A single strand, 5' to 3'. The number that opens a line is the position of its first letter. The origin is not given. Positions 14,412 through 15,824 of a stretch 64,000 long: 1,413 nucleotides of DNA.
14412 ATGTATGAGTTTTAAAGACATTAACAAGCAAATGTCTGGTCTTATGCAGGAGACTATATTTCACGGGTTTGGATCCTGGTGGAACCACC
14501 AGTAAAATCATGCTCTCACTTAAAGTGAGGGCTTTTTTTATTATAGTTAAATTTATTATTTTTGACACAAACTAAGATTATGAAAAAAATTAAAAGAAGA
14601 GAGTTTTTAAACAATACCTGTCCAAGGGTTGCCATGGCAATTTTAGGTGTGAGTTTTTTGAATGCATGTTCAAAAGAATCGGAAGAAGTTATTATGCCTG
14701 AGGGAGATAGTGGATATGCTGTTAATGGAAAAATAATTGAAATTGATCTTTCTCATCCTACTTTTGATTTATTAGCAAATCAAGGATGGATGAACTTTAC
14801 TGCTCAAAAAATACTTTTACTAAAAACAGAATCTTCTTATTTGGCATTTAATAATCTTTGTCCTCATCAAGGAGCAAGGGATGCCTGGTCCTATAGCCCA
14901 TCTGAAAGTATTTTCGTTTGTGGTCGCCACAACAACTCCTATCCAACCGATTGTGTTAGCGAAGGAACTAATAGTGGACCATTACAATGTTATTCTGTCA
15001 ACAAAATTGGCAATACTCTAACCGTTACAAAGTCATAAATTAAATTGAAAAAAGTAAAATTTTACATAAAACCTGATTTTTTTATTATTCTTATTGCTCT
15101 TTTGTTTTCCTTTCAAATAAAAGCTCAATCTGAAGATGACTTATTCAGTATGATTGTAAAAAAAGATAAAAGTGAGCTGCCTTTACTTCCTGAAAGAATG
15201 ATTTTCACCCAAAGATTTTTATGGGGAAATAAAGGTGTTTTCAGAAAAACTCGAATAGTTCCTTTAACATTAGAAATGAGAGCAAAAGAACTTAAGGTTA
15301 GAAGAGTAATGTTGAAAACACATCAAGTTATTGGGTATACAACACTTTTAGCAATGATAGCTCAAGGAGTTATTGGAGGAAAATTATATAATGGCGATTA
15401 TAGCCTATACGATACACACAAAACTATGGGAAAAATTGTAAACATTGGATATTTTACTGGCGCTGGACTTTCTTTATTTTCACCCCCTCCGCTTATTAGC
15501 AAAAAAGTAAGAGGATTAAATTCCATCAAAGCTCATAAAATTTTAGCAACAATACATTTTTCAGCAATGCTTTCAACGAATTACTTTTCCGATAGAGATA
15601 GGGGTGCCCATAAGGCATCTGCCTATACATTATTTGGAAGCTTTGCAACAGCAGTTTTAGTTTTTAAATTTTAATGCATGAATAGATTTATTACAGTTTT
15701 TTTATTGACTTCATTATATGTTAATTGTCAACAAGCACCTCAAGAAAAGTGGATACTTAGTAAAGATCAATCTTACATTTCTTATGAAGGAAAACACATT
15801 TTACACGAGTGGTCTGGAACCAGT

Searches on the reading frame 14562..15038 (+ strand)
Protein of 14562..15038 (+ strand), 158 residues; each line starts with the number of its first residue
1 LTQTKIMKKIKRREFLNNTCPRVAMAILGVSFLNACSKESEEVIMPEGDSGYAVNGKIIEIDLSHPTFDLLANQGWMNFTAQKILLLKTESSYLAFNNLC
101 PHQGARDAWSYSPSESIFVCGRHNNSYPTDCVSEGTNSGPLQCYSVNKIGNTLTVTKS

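Call 9: search_protein_families(library=pfam, proteins=[window:14562-15038:+], max_evalue=0.01)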
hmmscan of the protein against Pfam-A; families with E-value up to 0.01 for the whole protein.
window:14562-15038:+ (158 aa): 1 family
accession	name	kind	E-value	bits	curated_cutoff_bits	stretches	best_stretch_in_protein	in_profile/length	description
PF00355.32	Rieske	-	7.6e-05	23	20.3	1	79-132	21-74/88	Rieske [2Fe-2S] domain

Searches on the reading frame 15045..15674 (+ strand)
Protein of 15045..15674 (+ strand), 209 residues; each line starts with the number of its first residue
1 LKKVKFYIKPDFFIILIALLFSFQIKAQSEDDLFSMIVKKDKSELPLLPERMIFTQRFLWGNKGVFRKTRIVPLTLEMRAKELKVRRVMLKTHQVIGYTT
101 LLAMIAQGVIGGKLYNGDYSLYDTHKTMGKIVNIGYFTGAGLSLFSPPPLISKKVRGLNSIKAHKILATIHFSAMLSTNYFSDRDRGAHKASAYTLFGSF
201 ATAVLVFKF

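Call 9: search_protein_families(library=pfam, proteins=[window:15045-15674:+], max_evalue=0.01)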
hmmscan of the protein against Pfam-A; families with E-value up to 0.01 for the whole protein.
window:15045-15674:+ (209 aa): 0 families

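Call 62: search_protein_families(library=ncbifam, proteins=[window:15045-15674:+], max_evalue=0.1)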
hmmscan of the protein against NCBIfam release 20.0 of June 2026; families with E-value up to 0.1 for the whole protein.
window:15045-15674:+ (209 aa): 1 family
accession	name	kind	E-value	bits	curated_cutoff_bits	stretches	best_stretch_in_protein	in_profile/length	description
NF011359.0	PRK14777.1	subfamily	0.083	12.5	187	0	40-112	53-125/191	lipoprotein signal peptidase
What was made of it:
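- Tried and rejected: There is no Pfam or NCBIfam hit (calls 9, 62).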
